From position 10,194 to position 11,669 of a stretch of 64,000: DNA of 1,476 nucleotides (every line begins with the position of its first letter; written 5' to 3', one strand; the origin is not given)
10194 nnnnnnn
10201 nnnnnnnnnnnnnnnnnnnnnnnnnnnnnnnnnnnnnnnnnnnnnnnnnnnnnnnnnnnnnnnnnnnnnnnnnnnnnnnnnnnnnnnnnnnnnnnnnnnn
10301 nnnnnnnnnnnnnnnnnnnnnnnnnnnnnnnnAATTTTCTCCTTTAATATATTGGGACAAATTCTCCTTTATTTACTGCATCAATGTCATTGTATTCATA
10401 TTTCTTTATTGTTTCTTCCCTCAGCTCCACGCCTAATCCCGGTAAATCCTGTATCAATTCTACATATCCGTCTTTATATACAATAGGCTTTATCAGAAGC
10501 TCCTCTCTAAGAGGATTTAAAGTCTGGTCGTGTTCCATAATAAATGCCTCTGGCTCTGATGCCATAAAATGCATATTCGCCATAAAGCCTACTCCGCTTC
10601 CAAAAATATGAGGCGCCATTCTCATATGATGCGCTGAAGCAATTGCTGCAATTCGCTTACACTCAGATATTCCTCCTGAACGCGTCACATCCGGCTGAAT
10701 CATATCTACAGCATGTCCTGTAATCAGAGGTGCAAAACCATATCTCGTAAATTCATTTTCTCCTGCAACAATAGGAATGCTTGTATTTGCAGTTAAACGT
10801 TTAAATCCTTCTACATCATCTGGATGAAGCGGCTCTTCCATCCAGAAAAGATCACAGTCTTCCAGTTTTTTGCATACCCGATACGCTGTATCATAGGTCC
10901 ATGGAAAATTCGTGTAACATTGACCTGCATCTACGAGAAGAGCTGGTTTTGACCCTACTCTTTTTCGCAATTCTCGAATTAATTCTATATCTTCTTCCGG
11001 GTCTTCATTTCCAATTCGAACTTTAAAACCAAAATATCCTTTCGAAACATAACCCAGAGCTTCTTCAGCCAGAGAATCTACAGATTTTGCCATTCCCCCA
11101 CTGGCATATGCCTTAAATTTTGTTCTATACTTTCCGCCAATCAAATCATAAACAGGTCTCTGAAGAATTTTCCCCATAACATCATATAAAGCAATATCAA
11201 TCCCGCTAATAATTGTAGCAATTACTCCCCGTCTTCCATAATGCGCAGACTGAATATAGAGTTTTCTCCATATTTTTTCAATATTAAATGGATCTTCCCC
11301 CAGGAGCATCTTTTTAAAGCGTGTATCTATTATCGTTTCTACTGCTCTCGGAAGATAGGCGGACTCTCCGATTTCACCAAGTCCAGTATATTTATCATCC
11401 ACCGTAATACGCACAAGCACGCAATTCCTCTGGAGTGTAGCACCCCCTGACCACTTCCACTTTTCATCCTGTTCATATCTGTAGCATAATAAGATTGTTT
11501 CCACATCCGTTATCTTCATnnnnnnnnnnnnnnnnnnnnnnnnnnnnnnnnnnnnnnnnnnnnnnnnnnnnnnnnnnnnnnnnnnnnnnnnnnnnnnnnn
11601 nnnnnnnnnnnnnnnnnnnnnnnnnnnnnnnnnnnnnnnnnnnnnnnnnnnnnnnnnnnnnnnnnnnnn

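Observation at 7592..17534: IclR-controlled non-phosphorylative sugar/sugar-acid pathway next to the microcompartment locus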

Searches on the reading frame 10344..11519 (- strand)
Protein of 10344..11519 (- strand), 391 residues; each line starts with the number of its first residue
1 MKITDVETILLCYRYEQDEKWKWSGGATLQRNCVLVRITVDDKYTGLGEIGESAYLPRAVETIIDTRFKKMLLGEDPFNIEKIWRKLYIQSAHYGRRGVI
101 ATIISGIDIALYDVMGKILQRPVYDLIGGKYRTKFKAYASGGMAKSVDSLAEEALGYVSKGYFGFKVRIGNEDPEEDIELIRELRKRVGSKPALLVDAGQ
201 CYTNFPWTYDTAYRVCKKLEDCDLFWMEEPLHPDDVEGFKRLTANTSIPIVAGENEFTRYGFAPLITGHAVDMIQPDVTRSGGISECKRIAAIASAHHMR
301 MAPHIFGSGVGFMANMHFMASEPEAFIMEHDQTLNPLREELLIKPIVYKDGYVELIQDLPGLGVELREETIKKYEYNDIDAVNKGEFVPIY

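Call 4: search_protein_families(library=pfam, proteins=[window:10344-11519:-])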
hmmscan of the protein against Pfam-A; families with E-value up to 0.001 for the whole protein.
window:10344-11519:- (391 aa): 2 families
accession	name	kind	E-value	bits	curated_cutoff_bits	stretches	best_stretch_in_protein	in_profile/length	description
PF13378.12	MR_MLE_C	-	2.6e-64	217.4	29.4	1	150-369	2-218/219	Enolase C-terminal domain-like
PF02746.21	MR_MLE_N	-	1e-15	58.4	22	1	24-128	19-117/117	Mandelate racemase / muconate lactonizing enzyme, N-terminal domain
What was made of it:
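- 10344..11519 (-): Enolase-superfamily (mandelate racemase subgroup) enzyme. Proposed to be an acid-sugar dehydratase, or a lactone/ether-opening cycloisomerase, that forms a 2-keto-3-deoxy acid. Pfam MR_MLE_N + MR_MLE_C (call 4).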

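Call 5: search_protein_families(library=ncbifam, proteins=[window:10344-11519:-], max_evalue=0.00001)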
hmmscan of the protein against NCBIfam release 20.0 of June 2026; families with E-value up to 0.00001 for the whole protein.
window:10344-11519:- (391 aa): 14 families
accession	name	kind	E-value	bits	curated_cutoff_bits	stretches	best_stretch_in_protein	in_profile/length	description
NF040866.1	AraD_Arch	equivalog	2.6e-71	240.6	650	1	2-375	1-370/372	arabinonate dehydratase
NF010624.0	PRK14017.1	equivalog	9.9e-56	189.4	311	1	31-380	13-366/382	galactonate dehydratase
NF047820.1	TalGalacDh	equivalog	1.3e-54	185.6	500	1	69-370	73-360/371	L-talarate/galactarate dehydratase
NF040790.2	glucon_galact_dh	equivalog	3e-53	181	750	1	1-386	1-381/390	bifunctional D-gluconate/D-galactonate dehydratase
NF043051.1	ManoateDhtManD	equivalog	6.4e-52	176.7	550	2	179-378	193-387/403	D-mannonate dehydratase ManD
NF011968.0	PRK15440.1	equivalog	2.3e-49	168.3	393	1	62-375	84-392/395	L-rhamnonate dehydratase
NF011654.0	PRK15072.1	subfamily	1.7e-48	165.5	430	2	179-378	194-388/404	D-galactonate dehydratase family protein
TIGR02534.1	mucon_cyclo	subfamily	7.4e-39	133.8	334.95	1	24-375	20-366/368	muconate/chloromuconate family cycloisomerase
NF043002.1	HProlDhtase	equivalog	1.7e-28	99.5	500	1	1-369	1-357/366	cis-3-hydroxy-L-proline dehydratase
NF041118.1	A_G_epim_Thtga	equivalog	1.1e-23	83.9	500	1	1-320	1-307/341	L-Ala-D/L-Glu epimerase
TIGR01928.1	menC_lowGC_arch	equivalog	7.3e-17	61.4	200.65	1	23-301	13-278/325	o-succinylbenzoate synthase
NF042940.1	racemase_DgcA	equivalog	5.8e-09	35.6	400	1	19-301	12-266/323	N-acetyl-D-Glu racemase DgcA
NF002782.0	PRK02901.1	equivalog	5.8e-06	25.5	288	1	161-326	102-262/328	o-succinylbenzoate synthase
TIGR01927.1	menC_gam_Gplu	equivalog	6e-06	25.7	130.55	0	159-288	122-247/307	o-succinylbenzoate synthase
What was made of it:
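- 10344..11519 (-): No NCBIfam equivalog passes (call 5).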

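Call 8: search_solved_structures(query=window:10344-11519:-, max_evalue=1e-20)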
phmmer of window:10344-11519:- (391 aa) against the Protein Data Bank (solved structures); distinct sequences matched with E-value up to 1e-20: 103 (the best 60 are shown).
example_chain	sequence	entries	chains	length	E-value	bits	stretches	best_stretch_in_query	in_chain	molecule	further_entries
5olc_A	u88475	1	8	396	4.1e-61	210.5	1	29-376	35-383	Galactonate dehydratase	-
3ozm_A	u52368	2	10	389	9e-60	206.1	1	2-383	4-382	Putative mandelate racemase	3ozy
3h12_A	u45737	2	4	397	9.5e-60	206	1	2-384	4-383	mandelate racemase | Putative mandelate racemase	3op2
3sjn_A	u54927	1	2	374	3.5e-59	204.2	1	2-377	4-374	Mandelate racemase/muconate lactonizing protein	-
3bjs_A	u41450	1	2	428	4.5e-59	203.8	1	1-376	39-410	Mandelate racemase/muconate lactonizing enzyme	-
4ggb_A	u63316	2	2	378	2.4e-57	198.1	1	1-375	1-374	Putative uncharacterized protein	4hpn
3stp_A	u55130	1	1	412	4.4e-53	184.1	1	46-375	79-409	Galactonate dehydratase, putative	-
3ssz_A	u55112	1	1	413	1.7e-52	182.2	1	46-376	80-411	Mandelate racemase/muconate lactonizing enzyme, N-terminal domain protein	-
3sqs_A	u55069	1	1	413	3.7e-52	181.1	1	46-376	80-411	mandelate racemase/muconate lactonizing protein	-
4e4u_A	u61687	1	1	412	4.8e-49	170.8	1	181-374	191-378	Mandalate racemase/muconate lactonizing enzyme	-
3rcy_A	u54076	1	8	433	4.5e-46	161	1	31-376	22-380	Mandelate racemase/muconate lactonizing enzyme-like protein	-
4e5t_A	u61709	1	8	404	5.1e-46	160.8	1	172-379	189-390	Mandelate racemase / muconate lactonizing enzyme, C-terminal domain protein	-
3tj4_A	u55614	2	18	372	6.4e-45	157.2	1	2-353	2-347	Mandelate racemase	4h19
2qq6_A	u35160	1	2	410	1.3e-44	156.2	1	183-374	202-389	Mandelate racemase/muconate lactonizing enzyme-like protein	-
2ovl_A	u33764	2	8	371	2.5e-44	155.3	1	25-370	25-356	Putative racemase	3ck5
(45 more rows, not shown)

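Call 10: find_homologous_proteins(query=window:10344-11519:-, max_evalue=1e-30)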
Query window:10344-11519:- (391 aa): 3297 proteins with E <= 1e-30 among 8000 candidates; the best 120 are listed.
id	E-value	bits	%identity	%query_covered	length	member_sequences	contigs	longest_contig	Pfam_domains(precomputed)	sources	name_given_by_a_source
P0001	2.6e-264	894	99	100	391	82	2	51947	PF13378.13,PF02746.22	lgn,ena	-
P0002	2.3e-259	878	96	100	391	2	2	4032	PF13378.13,PF02746.22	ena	-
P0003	2.3e-246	835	91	100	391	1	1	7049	PF13378.13,PF02746.22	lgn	-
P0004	6.0e-245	831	89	100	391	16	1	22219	PF13378.13,PF02746.22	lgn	-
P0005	2.1e-231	786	83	100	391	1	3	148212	PF13378.13,PF02746.22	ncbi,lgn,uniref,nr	ncbi:mandelate racemase/muconate lactonizing enzyme family protein [Clostridium sp. C105KSO13]|unire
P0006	1.0e-227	774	84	100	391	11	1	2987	PF13378.13,PF02746.22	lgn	-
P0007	1.7e-224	763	82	100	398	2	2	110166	PF13378.13,PF02746.22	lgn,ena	-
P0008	3.4e-221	752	95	86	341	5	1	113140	PF13378.13,PF02746.22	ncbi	-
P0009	7.6e-220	748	81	100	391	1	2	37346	PF13378.13,PF02746.22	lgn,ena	-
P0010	9.9e-219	744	80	100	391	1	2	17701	PF13378.13,PF02746.22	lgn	-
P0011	1.4e-218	744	79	100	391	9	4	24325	PF13378.13,PF02746.22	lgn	-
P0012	2.2e-217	740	80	99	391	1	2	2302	PF13378.13,PF02746.22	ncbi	-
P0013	1.8e-215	734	80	99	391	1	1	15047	PF13378.13,PF02746.22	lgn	-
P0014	2.4e-215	733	78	100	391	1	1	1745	PF13378.13,PF02746.22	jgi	-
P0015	5.8e-215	732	78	100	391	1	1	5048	PF13378.13,PF02746.22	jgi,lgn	jgi:L-alanine-DL-glutamate epimerase-like enolase superfamily enzyme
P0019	2.4e-208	710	75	100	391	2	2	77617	PF13378.13,PF02746.22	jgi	-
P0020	3.8e-208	710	76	100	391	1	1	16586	PF13378.13,PF02746.22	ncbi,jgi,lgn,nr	ncbi:MAG: mandelate racemase/muconate lactonizing enzyme family protein [Treponema sp.]|jgi:L-alanin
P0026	2.9e-184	631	67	100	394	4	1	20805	PF13378.13,PF02746.22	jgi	jgi:L-alanine-DL-glutamate epimerase-like enolase superfamily enzyme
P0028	1.1e-180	619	67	100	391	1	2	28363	PF13378.13,PF02746.22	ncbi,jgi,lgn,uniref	ncbi:MAG: mandelate racemase/muconate lactonizing enzyme family protein [Sphaerochaeta sp.]|jgi:L-al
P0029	4.6e-179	614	66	100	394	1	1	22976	PF13378.13,PF02746.22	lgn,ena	-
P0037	8.4e-166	570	61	100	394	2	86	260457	PF13378.13,PF02746.22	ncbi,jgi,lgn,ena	-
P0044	1.9e-160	553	59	100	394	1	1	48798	PF13378.13,PF02746.22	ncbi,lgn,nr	ncbi:MAG: mandelate racemase/muconate lactonizing enzyme family protein [Cyanobacteria bacterium]|nr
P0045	3.0e-160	552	61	100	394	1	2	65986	PF13378.13,PF02746.22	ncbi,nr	ncbi:MAG: mandelate racemase/muconate lactonizing enzyme family protein [Actinobacteria bacterium]|n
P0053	8.3e-140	485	52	99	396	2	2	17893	PF13378.13,PF02746.22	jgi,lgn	-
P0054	1.4e-134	467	55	96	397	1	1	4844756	PF13378.13,PF02746.22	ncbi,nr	ncbi:MAG: mandelate racemase/muconate lactonizing enzyme family protein [Spirochaetaceae bacterium]|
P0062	2.6e-125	437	49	98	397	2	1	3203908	PF13378.13,PF02746.22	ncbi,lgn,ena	-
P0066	2.7e-123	430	50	99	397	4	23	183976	PF13378.13,PF02746.22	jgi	-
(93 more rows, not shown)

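Call 11: find_related_loci(query=window:10344-11519:-, collection=genome_contigs, flank=10000)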
Query window:10344-11519:- (391 aa) in genome_contigs; peptide patterns used: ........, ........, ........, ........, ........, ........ (x = any residue, [..] = any of these).
66 stretches matched a pattern; 59 encode a relative of the query (tblastn E <= 1e-3); 59 distinct loci.
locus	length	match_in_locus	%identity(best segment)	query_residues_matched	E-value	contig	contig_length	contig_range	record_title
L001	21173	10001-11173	99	1-391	0e+0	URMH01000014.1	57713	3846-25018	uncultured Blautia sp. isolate UMGS1138 genome assembly, contig: NODE_316_length_57713_cov_5.724531, whole genome shotgu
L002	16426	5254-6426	96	1-391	0e+0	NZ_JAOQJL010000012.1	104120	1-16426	Blautia ammoniilytica strain Sanger_23 .13470_2_81.12, whole genome shotgun sequence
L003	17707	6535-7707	93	1-391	0e+0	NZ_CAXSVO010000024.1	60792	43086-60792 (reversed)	Ruminococcus sp. 5_1_39BFAA isolate CC00328 CC00328_24_NODE_24_length_60792_cov_125.260298, whole genome shotgun sequenc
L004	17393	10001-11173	91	1-391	0e+0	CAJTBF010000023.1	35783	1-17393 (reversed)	Lachnospiraceae bacterium isolate 4.RL94.Fmh genome assembly, contig: MGBC000003.23, whole genome shotgun sequence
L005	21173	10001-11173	87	1-391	0e+0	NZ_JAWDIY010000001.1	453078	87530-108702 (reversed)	Diplocloster hominis strain CSJ-3 CSJ-3_ctg001, whole genome shotgun sequence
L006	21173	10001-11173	87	1-391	0e+0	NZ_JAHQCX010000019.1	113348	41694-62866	Diplocloster modestus strain ASD4241 Scaffold_19, whole genome shotgun sequence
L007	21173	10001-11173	83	1-391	0e+0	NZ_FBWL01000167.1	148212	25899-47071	Clostridium sp. C105KSO13 isolate C105KSO131, whole genome shotgun sequence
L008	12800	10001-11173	83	1-391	0e+0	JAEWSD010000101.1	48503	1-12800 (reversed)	MAG: Bacillota bacterium isolate OH_SBrB_92 k127_536374, whole genome shotgun sequence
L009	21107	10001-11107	33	1-380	4e-59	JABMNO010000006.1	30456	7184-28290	MAG: Chloroflexota bacterium isolate bin.490 k141_810792, whole genome shotgun sequence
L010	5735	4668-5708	36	1-368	6e-58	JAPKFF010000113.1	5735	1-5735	MAG: Dehalococcoidia bacterium isolate ANT-135 NODE_9818_length_5735_cov_4.312676, whole genome shotgun sequence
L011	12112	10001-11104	32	1-374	2e-57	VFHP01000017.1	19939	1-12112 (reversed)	MAG: SAR202 cluster bacterium isolate OSU_TB57 TB57_017, whole genome shotgun sequence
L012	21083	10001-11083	34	1-374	8e-55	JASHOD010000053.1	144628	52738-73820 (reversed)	MAG: Nitrososphaerales archaeon isolate JOPF014 JOPF_NEAR_contig_591639, whole genome shotgun sequence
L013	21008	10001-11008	33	32-374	9e-55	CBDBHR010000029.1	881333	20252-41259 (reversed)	MAG: bacterium isolate 2d38f53d-f68d-4995-9e7e-b4655ca317ad genome assembly, contig: contig_29, whole genome shotgun seq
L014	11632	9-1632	33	1-374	1e-51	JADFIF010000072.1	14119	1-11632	MAG: Chloroflexota bacterium isolate B38T1B5 B38T1B5_NODE4604, whole genome shotgun sequence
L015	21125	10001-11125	34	1-372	1e-50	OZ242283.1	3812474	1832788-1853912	MAG: Dehalococcoidia bacterium isolate d63046ed-7a55-4dc1-8bb2-d3050b7f4681 genome assembly, chromosome: 1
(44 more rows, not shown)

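Call 14: search_protein_families(library=pfam, proteins=[L004:8832-10004:+, L005:7857-8945:+, L007:1344-2678:+, L007:2730-3719:+, L007:3746-5134:+, L007:13042-15711:+, L008:1378-3405:+, L008:3478-4458:+, L002:8225-11719:+, L005:13057-14094:+])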
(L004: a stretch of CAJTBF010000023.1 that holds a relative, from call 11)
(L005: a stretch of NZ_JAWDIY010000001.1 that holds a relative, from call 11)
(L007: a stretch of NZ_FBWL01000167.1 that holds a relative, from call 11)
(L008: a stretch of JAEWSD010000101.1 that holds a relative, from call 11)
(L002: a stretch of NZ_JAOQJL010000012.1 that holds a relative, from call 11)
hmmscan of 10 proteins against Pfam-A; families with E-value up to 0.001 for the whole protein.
L004:8832-10004:+ (390 aa): 3 families
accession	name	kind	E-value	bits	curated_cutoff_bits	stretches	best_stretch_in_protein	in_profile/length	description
PF01408.29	GFO_IDH_MocA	-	1.3e-26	94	24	1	43-161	1-120/120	Oxidoreductase family, NAD-binding Rossmann fold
PF22725.1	GFO_IDH_MocA_C3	-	1.2e-19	71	27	1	176-293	8-123/124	GFO/IDH/MocA C-terminal domain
PF02894.22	GFO_IDH_MocA_C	-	2.4e-14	54.1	22.9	1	176-382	4-218/218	Oxidoreductase family, C-terminal alpha/beta domain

L005:7857-8945:+ (362 aa): 5 families
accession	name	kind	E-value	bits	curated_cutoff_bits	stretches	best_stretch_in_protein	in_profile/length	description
PF01408.29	GFO_IDH_MocA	-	3.3e-29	102.5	24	1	20-135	2-118/120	Oxidoreductase family, NAD-binding Rossmann fold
PF22725.1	GFO_IDH_MocA_C3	-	4.4e-21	75.6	27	1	146-269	2-123/124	GFO/IDH/MocA C-terminal domain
PF02894.22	GFO_IDH_MocA_C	-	4.1e-18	66.4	22.9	1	152-354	4-214/218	Oxidoreductase family, C-terminal alpha/beta domain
PF22685.1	Gal80p_C-like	-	0.00014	22.5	29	1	152-222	10-82/152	Gal80p, C-terminal domain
PF03447.22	NAD_binding_3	-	0.0003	21.9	24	1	22-132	3-112/116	Homoserine dehydrogenase, NAD binding domain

L007:1344-2678:+ (444 aa): 1 family
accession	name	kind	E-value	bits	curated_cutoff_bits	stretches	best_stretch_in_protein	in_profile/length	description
PF02447.22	GntP_permease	-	2.4e-92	310.4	22.5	1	8-439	2-438/440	GntP family permease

L007:2730-3719:+ (329 aa): 4 families
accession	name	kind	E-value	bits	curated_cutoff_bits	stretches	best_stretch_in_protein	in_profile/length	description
PF00107.32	ADH_zinc_N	-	3.1e-25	89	31.8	1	158-277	3-122/129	Zinc-binding dehydrogenase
PF08240.17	ADH_N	-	6.2e-15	55.8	23.5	1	27-109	1-75/104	Alcohol dehydrogenase GroES-like domain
PF13602.12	ADH_zinc_N_2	-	2.3e-05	25.8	27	1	189-326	1-133/134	Zinc-binding dehydrogenase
PF16912.11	Glu_dehyd_C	-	7.1e-05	22.8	34.9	1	148-326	33-208/211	Glucose dehydrogenase C-terminus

L007:3746-5134:+ (462 aa): 1 family
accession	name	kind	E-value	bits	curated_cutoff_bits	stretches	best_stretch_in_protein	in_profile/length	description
PF21135.2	DRL_cat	-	7.3e-24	85.1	27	2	248-356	65-164/164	Oxidoreductase DRL, catalytic domain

L007:13042-15711:+ (889 aa): 7 families
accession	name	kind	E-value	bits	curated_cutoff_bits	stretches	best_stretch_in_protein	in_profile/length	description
PF05991.17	NYN_YacP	-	1.9e-53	181.3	24.6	1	720-882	1-165/166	YacP-like NYN domain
PF00009.33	GTP_EFTU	-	4.8e-50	170.2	26.5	1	15-236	6-185/188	Elongation factor Tu GTP binding domain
PF00679.30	EFG_C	-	3e-19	69.3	27.9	1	525-605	2-83/89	Elongation factor G C-terminus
PF03764.24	EFG_IV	-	4.1e-17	62.5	24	1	408-522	2-121/121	Elongation factor G, domain IV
PF14492.12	EFG_III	-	1.8e-08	34.7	27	1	334-405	3-74/75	Elongation Factor G, domain III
PF22042.2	EF-G_D2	-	3.3e-05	24.4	27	1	247-314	3-72/84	Elongation factor G domain 2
PF01926.29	MMR_HSR1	-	0.00098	19.7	21.9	0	60-138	29-113/113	50S ribosome-binding GTPase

L008:1378-3405:+ (675 aa): 3 families
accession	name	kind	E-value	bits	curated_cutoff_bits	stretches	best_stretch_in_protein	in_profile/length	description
PF00015.26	MCPsignal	-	6.4e-26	91.7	34.6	1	463-618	15-163/172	Methyl-accepting chemotaxis protein (MCP) signalling domain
PF00672.30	HAMP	-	1.1e-10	42.1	25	1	315-364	2-51/53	HAMP domain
PF02743.24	dCache_1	-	2e-05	24.7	45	1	43-279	1-239/240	Cache domain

L008:3478-4458:+ (326 aa): 1 family
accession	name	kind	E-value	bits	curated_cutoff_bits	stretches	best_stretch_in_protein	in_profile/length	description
PF01976.22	DUF116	-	7.2e-23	81.2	25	1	166-322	9-154/155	Protein of unknown function DUF116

L002:8225-11719:+ (1164 aa): 16 families
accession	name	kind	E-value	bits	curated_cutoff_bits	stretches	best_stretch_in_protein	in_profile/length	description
PF17128.10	DUF5107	-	1.1e-58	199.1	24.4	1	104-406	5-299/310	Domain of unknown function (DUF5107)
PF07719.23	TPR_2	-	5.5e-27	92.1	27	0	1118-1150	2-34/34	Tetratricopeptide repeat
PF00515.34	TPR_1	-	3.2e-19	68.3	27.8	1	601-626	2-27/34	Tetratricopeptide repeat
PF13424.12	TPR_12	-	1.3e-14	54.5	30.1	1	564-620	7-65/77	Tetratricopeptide repeat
PF13181.12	TPR_8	-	6.8e-13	48.1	25.7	0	669-699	2-32/34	Tetratricopeptide repeat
PF13428.12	TPR_14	-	1.9e-11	43.9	23.5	0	563-589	4-30/44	Tetratricopeptide repeat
PF13432.12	TPR_16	-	2.8e-11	44.1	32.7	0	567-625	4-55/65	Tetratricopeptide repeat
PF14559.12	TPR_19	-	4.2e-11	43.5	25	0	648-692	5-49/68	Tetratricopeptide repeat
PF13414.12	TPR_11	-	4.1e-08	33.2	26.8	0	826-866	1-41/42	TPR repeat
PF23914.1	TPR_CcmH_CycH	-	6.3e-08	33.1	42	0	596-689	46-142/158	Cytochrome c-type biogenesis protein H TPR domain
PF12895.13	ANAPC3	-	4.5e-07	30.5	27.2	0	595-659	18-81/82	Anaphase-promoting complex, cyclosome, subunit 3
PF13431.12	TPR_17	-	1.2e-05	25.6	24.4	0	596-619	9-32/34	Tetratricopeptide repeat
PF13374.12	TPR_10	-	2e-05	24.9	27.5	0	567-589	9-31/42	Tetratricopeptide repeat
PF12569.14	NatA_aux_su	-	0.00021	20.8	33.3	0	636-701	194-259/515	N-terminal acetyltransferase A, auxiliary subunit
PF25064.1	ARM_TT21_5th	-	0.00051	20.8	27.8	0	638-694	5-61/117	TT21 fifth ARM repeats domain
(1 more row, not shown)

L005:13057-14094:+ (345 aa): 0 families

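Call 18: find_encoding_contigs(protein=P0020, flank=10000, max_places=2)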
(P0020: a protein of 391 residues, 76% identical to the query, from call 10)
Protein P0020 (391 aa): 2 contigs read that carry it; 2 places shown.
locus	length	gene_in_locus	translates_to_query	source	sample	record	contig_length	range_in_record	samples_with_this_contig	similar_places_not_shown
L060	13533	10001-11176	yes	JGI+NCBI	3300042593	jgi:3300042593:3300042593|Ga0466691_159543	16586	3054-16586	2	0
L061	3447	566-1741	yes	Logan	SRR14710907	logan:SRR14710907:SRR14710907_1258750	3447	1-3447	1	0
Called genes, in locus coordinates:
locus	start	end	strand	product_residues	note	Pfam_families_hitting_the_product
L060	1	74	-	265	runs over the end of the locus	PF00392:GntR (faint), PF01047:MarR (faint), PF08220:HTH_DeoR, PF08279:HTH_11 (weak), PF00455:DeoRC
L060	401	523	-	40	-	-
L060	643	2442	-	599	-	PF07973:tRNA_SAD, PF00587:tRNA-synt_2b, PF03129:HGTP_anticodon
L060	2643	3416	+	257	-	-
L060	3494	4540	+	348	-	-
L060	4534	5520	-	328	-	PF02826:2-Hacid_dh_C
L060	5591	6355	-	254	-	PF09339:HTH_IclR, PF01614:IclR_C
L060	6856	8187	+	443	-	PF01547:SBP_bac_1, PF13416:SBP_bac_8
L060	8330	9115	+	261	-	PF00528:BPD_transp_1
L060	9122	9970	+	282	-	PF00528:BPD_transp_1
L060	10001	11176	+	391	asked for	PF02746:MR_MLE_N, PF13378:MR_MLE_C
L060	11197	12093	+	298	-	PF00701:DHDPS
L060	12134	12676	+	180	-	PF13673:Acetyltransf_10 (weak), PF00583:Acetyltransf_1, PF13508:Acetyltransf_7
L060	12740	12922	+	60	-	-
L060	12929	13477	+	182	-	-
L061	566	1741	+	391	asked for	PF02746:MR_MLE_N, PF13378:MR_MLE_C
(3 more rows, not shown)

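Call 19: find_encoding_contigs(protein=P0037, flank=10000, max_places=3)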
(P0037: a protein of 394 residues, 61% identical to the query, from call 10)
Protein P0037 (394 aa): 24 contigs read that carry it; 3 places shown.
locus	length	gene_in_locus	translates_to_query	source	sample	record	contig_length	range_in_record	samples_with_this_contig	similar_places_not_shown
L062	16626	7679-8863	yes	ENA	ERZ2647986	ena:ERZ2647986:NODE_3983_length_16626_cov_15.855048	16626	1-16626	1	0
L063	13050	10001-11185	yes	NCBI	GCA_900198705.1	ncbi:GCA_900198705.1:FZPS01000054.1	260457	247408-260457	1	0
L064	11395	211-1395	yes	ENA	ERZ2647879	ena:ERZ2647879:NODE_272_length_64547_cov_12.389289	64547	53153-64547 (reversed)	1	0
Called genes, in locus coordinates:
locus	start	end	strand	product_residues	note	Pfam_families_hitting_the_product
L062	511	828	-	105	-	-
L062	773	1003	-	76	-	-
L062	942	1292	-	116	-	-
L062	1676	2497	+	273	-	PF09339:HTH_IclR, PF08279:HTH_11 (weak), PF01614:IclR_C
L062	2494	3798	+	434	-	PF01547:SBP_bac_1, PF13416:SBP_bac_8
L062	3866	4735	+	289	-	PF00528:BPD_transp_1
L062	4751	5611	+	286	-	PF00528:BPD_transp_1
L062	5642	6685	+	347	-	PF01408:GFO_IDH_MocA, PF22685:Gal80p_C-like (faint), PF22725:GFO_IDH_MocA_C3, PF02894:GFO_IDH_MocA_C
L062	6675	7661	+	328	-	PF01408:GFO_IDH_MocA, PF02894:GFO_IDH_MocA_C (weak), PF22725:GFO_IDH_MocA_C3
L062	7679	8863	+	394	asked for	PF02746:MR_MLE_N, PF13378:MR_MLE_C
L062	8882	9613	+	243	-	PF00753:Lactamase_B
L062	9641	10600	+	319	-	PF00701:DHDPS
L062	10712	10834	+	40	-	-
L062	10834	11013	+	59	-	-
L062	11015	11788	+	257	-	PF13276:HTH_21, PF00665:rve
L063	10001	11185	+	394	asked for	PF02746:MR_MLE_N, PF13378:MR_MLE_C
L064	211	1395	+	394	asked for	PF02746:MR_MLE_N, PF13378:MR_MLE_C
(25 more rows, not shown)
